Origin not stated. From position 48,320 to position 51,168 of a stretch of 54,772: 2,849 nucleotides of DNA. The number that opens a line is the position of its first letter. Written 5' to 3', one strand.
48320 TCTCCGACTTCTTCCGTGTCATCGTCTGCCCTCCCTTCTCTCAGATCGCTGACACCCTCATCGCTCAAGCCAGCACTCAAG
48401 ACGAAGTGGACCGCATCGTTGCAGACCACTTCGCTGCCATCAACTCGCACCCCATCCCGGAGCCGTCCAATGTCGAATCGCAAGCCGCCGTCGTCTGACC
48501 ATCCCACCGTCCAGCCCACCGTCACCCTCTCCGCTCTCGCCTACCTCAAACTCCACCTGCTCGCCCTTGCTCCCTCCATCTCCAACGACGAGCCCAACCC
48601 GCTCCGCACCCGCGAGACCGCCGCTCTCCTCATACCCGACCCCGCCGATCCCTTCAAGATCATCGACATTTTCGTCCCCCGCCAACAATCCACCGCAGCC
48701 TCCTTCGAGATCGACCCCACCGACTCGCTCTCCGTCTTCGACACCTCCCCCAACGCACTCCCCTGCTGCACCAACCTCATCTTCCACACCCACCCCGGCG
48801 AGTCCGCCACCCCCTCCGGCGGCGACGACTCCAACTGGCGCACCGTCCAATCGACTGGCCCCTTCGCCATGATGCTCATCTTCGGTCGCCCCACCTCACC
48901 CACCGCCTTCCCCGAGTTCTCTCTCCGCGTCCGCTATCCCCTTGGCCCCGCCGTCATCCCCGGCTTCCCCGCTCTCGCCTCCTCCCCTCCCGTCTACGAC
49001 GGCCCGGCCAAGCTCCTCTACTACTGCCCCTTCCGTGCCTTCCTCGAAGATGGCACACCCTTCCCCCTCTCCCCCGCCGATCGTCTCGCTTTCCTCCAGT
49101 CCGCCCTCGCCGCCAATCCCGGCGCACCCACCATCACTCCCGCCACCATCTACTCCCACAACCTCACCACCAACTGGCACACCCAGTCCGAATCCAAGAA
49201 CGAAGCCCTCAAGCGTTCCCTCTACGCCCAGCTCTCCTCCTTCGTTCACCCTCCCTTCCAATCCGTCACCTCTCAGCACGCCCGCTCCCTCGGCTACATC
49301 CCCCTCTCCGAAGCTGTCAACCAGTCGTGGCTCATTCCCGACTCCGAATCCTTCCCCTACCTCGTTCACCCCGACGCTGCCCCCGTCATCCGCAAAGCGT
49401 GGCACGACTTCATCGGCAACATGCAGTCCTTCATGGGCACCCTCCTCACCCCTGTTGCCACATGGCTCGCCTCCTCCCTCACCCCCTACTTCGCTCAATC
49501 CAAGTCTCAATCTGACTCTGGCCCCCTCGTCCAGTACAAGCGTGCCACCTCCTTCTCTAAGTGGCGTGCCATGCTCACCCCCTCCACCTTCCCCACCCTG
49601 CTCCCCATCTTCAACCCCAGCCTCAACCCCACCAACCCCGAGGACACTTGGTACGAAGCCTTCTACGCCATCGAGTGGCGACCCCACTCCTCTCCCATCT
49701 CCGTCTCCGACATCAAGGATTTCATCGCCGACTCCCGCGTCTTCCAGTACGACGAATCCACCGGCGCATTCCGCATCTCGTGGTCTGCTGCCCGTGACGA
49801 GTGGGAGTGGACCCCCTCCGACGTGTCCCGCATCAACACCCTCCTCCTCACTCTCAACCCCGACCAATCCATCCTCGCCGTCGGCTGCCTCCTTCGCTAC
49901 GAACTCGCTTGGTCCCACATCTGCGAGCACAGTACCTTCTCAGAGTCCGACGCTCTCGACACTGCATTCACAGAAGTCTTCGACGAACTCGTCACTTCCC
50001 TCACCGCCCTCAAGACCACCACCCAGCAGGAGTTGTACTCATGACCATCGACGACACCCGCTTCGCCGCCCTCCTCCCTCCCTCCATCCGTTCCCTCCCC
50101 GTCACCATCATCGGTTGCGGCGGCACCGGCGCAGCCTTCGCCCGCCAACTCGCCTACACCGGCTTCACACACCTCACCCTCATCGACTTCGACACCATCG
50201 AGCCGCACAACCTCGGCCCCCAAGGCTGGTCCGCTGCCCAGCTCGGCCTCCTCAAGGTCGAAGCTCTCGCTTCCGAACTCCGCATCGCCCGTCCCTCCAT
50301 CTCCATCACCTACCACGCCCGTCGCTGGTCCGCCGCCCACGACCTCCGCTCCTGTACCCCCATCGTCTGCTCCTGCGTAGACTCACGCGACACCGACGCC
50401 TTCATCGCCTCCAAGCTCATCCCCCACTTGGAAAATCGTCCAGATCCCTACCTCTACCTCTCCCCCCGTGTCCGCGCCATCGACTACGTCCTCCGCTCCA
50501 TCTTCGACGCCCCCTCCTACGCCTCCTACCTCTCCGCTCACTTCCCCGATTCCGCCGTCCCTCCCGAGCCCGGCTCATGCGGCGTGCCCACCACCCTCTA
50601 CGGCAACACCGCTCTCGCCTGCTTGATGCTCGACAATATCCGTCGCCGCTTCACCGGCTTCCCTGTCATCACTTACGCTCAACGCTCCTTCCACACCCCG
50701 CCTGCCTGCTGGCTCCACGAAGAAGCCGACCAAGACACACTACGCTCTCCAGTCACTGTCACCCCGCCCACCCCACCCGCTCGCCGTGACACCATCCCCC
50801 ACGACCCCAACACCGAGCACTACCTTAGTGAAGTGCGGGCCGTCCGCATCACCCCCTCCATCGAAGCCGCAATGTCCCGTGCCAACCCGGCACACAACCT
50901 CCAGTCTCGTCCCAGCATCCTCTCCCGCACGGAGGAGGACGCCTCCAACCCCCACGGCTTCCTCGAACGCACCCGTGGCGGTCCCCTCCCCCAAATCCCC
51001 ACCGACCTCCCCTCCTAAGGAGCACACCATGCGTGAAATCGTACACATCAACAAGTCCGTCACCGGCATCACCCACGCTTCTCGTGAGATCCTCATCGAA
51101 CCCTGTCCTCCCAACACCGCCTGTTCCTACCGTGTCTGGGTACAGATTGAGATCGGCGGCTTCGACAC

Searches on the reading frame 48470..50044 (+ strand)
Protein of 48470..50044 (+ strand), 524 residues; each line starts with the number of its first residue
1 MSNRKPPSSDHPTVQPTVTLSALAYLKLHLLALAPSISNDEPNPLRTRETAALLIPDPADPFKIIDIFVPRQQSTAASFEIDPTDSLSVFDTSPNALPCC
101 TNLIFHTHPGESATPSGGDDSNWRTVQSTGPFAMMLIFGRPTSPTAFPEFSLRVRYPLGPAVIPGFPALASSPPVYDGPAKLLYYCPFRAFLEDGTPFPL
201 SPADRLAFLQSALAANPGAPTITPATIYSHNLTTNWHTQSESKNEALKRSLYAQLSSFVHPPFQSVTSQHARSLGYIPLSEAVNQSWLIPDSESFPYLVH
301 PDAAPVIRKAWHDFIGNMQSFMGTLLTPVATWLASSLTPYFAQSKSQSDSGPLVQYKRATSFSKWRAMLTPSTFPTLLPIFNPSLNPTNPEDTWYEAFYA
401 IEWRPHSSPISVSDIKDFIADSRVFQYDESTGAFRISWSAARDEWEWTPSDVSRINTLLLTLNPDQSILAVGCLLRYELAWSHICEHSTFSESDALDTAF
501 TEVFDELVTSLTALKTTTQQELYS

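Call 32: search_protein_families(library=phrogs, proteins=[window:48470-50044:+], max_evalue=0.01)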
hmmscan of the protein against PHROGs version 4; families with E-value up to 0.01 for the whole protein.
window:48470-50044:+ (524 aa): 0 families

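Call 33: search_protein_families(library=pfam, proteins=[window:48470-50044:+], max_evalue=0.01)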
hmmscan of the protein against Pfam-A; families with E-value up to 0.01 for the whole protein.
window:48470-50044:+ (524 aa): 1 family
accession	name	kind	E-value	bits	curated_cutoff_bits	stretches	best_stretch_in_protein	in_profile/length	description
PF14464.11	Prok-JAB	-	1.2e-07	32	25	1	48-140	18-103/114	Prokaryotic homologs of the JAB domain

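Call 91: search_protein_families(library=padloc, proteins=[window:48470-50044:+], max_evalue=0.001)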
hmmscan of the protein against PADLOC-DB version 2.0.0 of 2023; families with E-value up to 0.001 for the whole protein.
window:48470-50044:+ (524 aa): 0 families

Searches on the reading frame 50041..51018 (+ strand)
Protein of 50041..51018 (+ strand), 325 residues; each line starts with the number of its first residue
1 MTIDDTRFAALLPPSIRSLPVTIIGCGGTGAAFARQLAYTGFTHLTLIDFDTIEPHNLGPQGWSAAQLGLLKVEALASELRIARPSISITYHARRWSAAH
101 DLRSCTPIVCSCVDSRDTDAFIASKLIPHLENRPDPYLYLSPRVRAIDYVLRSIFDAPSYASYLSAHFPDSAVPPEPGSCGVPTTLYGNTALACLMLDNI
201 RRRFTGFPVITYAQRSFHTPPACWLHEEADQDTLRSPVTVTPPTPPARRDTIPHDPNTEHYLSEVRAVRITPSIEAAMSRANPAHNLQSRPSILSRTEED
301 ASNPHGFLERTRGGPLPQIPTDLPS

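Call 32: search_protein_families(library=phrogs, proteins=[window:50041-51018:+], max_evalue=0.01)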
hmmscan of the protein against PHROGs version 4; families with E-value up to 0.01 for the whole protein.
window:50041-51018:+ (325 aa): 3 families
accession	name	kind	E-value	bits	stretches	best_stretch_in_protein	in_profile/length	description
phrog_19840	-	unknown function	4.7e-11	43.7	1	16-105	121-211/367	-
phrog_37075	-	unknown function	0.00029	21.3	1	20-90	24-95/256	-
phrog_15670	-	unknown function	0.0024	18.4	1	21-79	24-81/228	-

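Call 33: search_protein_families(library=pfam, proteins=[window:50041-51018:+], max_evalue=0.01)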
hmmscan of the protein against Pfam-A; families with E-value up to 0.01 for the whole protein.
window:50041-51018:+ (325 aa): 1 family
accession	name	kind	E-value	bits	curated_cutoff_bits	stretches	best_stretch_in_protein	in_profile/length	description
PF00899.27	ThiF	-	1.1e-20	74.3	28.1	1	16-123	18-128/238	ThiF family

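Call 91: search_protein_families(library=padloc, proteins=[window:50041-51018:+], max_evalue=0.001)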
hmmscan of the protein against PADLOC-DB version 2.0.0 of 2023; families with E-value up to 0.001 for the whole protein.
window:50041-51018:+ (325 aa): 29 families (the best 25 are shown)
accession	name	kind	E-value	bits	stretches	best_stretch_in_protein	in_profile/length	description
PDLC00840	E1-E2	-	3.4e-16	57.3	1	16-115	211-316/458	E1-E2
PDLC00836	E1-E2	-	3.2e-15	53.8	1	17-101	340-425/602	E1-E2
PDLC00829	E1-E2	-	2.3e-13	48.1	1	16-93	169-246/426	E1-E2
PDLC00837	E1-E2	-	8.6e-13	45.9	1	16-101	323-412/593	E1-E2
PDLC00832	E1-E2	-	2.3e-11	40.6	1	20-90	340-410/588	E1-E2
PDLC00855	E1-E2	-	1.2e-10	39.1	1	18-92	302-376/579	E1-E2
PDLC00856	E1-E2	-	2.2e-10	37.6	1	21-109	325-416/573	E1-E2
PDLC00828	E1-E2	-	3.3e-10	37.8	1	18-103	175-261/431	E1-E2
PDLC00850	E1-E2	-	3.8e-10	36.8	1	18-92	314-388/566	E1-E2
PDLC00848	E1-E2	-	7.5e-10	35.7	1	13-98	369-454/607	E1-E2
PDLC00844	E1-E2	-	7.6e-10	36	1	14-83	272-341/489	E1-E2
PDLC00853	E1-E2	-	1.1e-09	35.8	1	20-98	312-394/546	E1-E2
PDLC00851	E1-E2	-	1.6e-09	35.2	1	21-92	243-314/491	E1-E2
PDLC00843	E1-E2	-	4.8e-09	33.3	1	19-93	319-393/575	E1-E2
PDLC00842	E1-E2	-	3.5e-08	30.6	1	19-96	306-386/549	E1-E2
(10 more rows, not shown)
